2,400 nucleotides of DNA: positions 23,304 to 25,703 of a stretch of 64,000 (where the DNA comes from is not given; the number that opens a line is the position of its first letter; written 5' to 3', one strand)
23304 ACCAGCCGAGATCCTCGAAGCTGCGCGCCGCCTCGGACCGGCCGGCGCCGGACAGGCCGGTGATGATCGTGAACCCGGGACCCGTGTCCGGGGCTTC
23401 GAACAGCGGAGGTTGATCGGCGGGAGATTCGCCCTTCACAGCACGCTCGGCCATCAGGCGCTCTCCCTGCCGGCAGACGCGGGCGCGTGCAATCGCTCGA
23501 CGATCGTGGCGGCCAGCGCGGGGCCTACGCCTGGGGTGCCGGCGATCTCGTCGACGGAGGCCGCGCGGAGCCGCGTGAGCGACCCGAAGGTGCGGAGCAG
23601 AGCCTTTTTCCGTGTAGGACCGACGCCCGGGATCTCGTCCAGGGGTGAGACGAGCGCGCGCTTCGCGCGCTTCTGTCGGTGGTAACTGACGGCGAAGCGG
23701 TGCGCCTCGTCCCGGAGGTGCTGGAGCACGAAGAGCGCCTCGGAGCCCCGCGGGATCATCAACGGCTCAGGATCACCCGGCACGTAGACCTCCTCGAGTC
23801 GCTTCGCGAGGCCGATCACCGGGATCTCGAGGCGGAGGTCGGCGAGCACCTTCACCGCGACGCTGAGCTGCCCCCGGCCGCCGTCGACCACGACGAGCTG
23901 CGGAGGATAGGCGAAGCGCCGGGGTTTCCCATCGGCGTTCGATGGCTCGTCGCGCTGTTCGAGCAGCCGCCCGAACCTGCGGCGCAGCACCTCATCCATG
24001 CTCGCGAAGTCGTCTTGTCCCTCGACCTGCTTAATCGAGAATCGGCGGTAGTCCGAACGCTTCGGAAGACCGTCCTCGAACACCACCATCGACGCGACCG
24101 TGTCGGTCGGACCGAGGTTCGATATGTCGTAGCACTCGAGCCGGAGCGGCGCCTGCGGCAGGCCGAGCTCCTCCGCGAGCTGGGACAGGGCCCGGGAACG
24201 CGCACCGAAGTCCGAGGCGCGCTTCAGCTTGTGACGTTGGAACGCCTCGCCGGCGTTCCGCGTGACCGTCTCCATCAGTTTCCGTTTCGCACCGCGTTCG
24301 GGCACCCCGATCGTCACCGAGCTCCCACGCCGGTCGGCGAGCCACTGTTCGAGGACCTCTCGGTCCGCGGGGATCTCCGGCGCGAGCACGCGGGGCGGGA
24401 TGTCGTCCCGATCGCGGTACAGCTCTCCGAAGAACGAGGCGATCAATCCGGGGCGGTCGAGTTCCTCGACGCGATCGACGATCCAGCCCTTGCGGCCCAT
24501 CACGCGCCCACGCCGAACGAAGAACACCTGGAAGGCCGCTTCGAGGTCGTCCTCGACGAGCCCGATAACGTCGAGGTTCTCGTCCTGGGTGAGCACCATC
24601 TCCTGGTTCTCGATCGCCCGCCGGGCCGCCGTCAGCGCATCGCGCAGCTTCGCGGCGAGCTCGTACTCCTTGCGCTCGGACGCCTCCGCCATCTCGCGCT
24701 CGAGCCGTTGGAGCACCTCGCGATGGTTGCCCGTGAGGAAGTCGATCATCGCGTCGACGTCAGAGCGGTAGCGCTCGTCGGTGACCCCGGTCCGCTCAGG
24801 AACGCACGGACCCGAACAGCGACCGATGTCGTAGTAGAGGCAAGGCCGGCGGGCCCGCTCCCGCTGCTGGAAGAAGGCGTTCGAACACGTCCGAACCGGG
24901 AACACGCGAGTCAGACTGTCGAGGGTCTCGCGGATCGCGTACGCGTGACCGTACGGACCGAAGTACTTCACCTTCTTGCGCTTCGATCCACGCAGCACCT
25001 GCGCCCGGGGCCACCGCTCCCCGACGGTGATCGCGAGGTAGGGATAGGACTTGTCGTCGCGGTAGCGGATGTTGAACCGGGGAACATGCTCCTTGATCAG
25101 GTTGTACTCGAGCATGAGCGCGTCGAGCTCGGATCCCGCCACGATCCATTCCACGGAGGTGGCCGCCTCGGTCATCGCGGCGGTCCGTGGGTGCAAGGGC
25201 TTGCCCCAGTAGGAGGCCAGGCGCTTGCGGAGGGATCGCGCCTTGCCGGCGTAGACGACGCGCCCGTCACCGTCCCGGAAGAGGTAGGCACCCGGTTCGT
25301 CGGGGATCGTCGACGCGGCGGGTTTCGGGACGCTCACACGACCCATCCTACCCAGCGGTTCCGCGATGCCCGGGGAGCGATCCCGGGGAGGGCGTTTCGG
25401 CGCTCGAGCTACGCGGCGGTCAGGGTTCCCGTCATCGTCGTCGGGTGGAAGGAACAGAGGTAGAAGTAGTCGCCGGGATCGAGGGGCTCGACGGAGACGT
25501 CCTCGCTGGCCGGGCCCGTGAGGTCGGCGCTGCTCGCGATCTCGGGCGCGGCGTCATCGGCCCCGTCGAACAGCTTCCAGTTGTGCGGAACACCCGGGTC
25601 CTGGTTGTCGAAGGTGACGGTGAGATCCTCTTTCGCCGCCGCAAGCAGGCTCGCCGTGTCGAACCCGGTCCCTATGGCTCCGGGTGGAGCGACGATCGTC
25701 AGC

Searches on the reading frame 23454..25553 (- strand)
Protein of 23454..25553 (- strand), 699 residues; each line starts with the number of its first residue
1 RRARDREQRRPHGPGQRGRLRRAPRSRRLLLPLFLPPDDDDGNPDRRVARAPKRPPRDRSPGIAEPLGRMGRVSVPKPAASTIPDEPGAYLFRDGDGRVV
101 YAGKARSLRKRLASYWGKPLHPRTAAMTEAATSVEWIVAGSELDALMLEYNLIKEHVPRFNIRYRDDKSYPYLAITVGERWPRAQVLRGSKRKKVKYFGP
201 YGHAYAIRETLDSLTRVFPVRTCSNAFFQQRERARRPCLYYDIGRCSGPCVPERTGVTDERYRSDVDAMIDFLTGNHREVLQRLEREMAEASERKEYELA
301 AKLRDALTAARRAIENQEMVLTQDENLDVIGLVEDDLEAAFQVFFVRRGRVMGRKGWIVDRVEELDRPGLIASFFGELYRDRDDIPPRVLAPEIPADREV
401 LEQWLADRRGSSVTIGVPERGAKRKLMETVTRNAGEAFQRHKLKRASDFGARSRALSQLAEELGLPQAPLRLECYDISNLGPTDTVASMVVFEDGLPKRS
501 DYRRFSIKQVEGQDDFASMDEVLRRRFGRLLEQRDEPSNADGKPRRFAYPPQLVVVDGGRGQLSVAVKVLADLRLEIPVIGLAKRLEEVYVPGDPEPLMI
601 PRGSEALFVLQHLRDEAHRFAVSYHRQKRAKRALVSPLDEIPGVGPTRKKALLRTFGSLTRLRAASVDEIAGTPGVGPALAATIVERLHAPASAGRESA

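Call 80: search_protein_families(library=pfam, proteins=[window:23454-25553:-], max_evalue=0.00001)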
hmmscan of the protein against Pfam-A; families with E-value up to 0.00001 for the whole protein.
window:23454-25553:- (699 aa): 5 families
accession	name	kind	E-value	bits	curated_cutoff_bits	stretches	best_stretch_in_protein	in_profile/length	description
PF08459.17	UvrC_RNaseH_dom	-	8.3e-53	178.9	22.3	1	461-622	2-159/159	UvrC RNAse H endonuclease domain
PF22920.2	UvrC_RNaseH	-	4.7e-33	114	24.3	1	326-441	1-116/116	UvrC Ribonuclease H-like domain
PF14520.12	HHH_5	-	2.8e-11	44.2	27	1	637-689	3-56/57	Helix-hairpin-helix domain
PF12826.13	HHH_2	-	2.8e-08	34.2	27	1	641-692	8-59/64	Helix-hairpin-helix motif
PF02151.25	UVR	-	4.6e-06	26.7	21.5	0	279-310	2-33/36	UvrB/uvrC motif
